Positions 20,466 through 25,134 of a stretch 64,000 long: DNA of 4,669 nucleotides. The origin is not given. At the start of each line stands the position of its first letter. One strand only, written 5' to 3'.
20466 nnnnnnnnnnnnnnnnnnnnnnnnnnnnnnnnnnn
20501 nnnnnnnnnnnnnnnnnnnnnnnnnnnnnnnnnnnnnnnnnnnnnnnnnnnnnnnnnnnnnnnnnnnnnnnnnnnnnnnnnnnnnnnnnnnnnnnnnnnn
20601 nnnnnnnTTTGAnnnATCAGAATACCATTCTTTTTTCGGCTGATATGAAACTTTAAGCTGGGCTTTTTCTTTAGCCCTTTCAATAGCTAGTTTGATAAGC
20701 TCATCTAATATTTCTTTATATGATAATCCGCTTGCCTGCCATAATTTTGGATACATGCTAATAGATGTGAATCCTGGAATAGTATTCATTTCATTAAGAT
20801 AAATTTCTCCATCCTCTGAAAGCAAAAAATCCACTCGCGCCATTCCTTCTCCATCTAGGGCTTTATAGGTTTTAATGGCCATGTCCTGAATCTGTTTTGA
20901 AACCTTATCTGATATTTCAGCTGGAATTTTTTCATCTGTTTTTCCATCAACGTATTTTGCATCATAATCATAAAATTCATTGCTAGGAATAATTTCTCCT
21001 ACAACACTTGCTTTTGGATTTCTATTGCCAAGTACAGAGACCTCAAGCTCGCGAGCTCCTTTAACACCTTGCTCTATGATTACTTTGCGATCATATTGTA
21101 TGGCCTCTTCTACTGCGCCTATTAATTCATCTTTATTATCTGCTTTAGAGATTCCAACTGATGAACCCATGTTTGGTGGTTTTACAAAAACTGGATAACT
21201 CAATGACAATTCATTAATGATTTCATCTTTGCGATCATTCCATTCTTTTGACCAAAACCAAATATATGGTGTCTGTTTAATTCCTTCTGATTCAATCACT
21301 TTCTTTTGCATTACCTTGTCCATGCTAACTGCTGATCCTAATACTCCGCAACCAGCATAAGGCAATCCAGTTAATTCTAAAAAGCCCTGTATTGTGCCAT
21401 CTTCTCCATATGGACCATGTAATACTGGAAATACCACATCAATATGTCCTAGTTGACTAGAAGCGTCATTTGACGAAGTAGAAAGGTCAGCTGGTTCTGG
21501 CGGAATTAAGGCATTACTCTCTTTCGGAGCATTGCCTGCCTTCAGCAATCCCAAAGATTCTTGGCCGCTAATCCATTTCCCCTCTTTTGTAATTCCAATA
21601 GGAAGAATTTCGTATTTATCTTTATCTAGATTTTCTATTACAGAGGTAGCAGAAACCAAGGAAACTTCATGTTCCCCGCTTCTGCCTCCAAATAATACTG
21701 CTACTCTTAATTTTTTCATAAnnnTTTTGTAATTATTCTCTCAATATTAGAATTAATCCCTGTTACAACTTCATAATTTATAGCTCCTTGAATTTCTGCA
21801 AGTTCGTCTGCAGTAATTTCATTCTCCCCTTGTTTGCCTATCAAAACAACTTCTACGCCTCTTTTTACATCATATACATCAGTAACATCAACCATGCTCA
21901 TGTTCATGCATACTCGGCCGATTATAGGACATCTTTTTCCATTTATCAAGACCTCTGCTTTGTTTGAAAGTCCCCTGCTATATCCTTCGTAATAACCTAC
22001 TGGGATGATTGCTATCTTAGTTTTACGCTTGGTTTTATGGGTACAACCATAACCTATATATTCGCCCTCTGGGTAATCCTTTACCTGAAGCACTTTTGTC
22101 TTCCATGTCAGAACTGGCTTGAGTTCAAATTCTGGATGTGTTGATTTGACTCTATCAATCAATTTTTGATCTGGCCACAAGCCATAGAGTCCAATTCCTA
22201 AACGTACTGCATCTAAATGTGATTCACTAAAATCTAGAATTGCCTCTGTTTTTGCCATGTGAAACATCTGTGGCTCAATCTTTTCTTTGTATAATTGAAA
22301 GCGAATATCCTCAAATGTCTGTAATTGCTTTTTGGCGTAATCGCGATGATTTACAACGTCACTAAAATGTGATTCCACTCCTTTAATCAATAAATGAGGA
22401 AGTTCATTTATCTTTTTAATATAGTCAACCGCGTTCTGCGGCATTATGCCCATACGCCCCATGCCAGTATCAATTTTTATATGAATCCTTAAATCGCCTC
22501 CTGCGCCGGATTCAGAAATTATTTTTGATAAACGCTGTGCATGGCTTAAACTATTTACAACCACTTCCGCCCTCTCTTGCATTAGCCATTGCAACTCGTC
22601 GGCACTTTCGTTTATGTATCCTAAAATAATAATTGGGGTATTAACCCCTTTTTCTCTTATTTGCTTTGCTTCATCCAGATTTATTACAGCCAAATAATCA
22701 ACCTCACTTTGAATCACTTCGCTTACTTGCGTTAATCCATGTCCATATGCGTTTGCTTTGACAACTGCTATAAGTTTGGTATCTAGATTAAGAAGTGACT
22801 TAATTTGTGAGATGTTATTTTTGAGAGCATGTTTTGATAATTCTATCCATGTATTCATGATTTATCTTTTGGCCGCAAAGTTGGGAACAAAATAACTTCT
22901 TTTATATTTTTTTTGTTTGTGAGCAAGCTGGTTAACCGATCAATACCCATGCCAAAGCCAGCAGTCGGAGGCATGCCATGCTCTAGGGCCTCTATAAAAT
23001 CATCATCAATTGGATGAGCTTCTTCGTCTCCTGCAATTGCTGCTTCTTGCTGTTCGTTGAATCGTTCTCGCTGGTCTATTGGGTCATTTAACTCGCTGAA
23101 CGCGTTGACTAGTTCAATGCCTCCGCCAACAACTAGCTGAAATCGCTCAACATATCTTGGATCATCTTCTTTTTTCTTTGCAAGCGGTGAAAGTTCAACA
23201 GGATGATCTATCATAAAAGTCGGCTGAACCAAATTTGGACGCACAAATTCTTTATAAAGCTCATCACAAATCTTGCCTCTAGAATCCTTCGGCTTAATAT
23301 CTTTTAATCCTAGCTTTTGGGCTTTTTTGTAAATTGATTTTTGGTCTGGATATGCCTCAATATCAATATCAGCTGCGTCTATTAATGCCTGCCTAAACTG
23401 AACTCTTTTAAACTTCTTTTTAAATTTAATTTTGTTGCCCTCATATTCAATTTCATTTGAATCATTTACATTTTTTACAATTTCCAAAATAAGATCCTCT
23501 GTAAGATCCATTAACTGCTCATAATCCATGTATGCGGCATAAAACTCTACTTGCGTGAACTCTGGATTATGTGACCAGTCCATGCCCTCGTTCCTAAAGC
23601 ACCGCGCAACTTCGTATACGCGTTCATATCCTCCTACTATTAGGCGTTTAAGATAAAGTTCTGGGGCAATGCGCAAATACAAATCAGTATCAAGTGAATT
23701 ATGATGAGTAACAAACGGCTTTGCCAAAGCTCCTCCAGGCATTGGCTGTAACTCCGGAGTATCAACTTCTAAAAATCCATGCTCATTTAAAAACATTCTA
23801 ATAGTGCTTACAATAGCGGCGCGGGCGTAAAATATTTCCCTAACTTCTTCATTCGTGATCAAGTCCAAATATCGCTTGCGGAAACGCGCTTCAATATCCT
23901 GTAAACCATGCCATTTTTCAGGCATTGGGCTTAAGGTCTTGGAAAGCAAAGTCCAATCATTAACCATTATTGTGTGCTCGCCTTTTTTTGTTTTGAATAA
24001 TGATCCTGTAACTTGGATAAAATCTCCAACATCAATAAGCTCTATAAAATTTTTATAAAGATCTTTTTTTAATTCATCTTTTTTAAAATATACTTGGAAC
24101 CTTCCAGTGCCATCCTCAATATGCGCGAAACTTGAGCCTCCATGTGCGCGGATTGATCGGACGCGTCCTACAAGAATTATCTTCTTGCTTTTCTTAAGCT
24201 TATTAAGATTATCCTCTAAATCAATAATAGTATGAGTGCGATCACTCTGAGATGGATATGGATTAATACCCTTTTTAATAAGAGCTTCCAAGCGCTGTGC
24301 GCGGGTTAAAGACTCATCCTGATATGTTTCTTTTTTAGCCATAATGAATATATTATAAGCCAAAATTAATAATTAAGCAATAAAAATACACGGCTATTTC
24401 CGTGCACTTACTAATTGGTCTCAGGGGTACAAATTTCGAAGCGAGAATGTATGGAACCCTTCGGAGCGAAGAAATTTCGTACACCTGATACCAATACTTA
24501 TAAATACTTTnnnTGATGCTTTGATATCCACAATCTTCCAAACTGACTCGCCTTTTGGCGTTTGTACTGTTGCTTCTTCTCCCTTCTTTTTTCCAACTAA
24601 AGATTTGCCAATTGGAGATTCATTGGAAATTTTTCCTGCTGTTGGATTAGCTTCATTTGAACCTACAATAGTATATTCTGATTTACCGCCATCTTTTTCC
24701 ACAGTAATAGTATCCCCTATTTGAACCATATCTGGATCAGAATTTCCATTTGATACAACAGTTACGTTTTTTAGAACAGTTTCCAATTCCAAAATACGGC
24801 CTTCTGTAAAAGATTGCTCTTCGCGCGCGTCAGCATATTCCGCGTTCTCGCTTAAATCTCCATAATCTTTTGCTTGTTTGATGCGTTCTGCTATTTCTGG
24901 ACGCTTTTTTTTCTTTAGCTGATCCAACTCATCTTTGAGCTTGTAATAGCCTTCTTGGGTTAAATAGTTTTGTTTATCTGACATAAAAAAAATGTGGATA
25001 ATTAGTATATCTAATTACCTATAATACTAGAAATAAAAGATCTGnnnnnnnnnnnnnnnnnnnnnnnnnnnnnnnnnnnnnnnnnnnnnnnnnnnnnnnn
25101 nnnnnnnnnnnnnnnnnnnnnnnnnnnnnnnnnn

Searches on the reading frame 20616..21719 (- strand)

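Call 15: search_protein_families(library=pfam, proteins=[window:20616-21719:-], max_evalue=0.001)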
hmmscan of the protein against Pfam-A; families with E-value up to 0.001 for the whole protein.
window:20616-21719:- (368 aa): 5 families
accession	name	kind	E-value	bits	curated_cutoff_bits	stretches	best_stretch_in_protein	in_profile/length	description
PF07478.18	Dala_Dala_lig_C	-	2.2e-76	256.4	24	1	142-343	2-204/204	D-ala D-ala ligase C-terminus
PF01820.27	Dala_Dala_lig_N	-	3e-40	137.9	34.6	1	5-124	1-121/121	D-ala D-ala ligase N-terminus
PF02786.22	CPSase_L_D2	-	4.6e-11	43.1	19.8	1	172-313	36-178/211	Carbamoyl-phosphate synthase L chain, ATP binding domain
PF02222.28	ATP-grasp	-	2.7e-10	40.6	27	1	165-311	23-159/179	ATP-grasp domain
PF08443.16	RimK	-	1.3e-05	25.3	21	1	134-325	3-177/188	RimK-like ATP-grasp domain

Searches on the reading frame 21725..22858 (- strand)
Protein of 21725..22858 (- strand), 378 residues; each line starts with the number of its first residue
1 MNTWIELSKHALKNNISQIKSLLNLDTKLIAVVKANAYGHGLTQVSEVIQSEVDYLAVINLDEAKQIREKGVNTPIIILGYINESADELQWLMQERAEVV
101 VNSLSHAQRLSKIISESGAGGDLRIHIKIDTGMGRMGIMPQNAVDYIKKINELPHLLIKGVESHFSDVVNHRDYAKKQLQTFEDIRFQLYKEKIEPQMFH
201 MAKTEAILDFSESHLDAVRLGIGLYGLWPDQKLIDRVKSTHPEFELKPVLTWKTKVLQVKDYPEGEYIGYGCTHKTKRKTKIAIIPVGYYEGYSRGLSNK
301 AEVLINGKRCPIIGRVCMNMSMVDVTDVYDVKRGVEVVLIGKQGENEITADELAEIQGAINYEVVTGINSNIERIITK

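Call 15: search_protein_families(library=pfam, proteins=[window:21725-22858:-], max_evalue=0.001)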
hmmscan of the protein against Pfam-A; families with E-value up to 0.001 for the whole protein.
window:21725-22858:- (378 aa): 2 families
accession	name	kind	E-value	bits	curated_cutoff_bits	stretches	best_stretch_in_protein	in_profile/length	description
PF01168.26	Ala_racemase_N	-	4.4e-59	200.3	24.1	1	9-227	3-218/220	Alanine racemase, N-terminal domain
PF00842.27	Ala_racemase_C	-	7.6e-48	161.7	25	1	249-375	1-126/127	Alanine racemase, C-terminal domain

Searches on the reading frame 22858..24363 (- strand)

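Call 15: search_protein_families(library=pfam, proteins=[window:22858-24363:-], max_evalue=0.001)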
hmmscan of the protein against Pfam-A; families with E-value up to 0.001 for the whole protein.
window:22858-24363:- (502 aa): 3 families
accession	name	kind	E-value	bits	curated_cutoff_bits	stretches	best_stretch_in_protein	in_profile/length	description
PF00152.25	tRNA-synt_2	-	2e-92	310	25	1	157-496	2-307/308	tRNA synthetases class II (D, K and N)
PF01336.31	tRNA_anti-codon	-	1.8e-17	63.4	27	1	63-140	2-75/75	OB-fold nucleic acid binding domain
PF01409.25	tRNA-synt_2d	-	1.2e-06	28.7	19.8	0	250-314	106-169/246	tRNA synthetases class II core domain (F)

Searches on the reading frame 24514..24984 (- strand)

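Call 15: search_protein_families(library=pfam, proteins=[window:24514-24984:-], max_evalue=0.001)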
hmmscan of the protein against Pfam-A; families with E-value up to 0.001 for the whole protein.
window:24514-24984:- (157 aa): 2 families
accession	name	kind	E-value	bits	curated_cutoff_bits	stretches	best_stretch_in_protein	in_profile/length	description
PF03449.20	GreA_GreB_N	-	1.8e-28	99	24.5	1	6-76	1-71/71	Transcription elongation factor, N-terminal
PF01272.25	GreA_GreB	-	3.6e-25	88.2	26.9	1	85-155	4-76/77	Transcription elongation factor, GreA/GreB, C-term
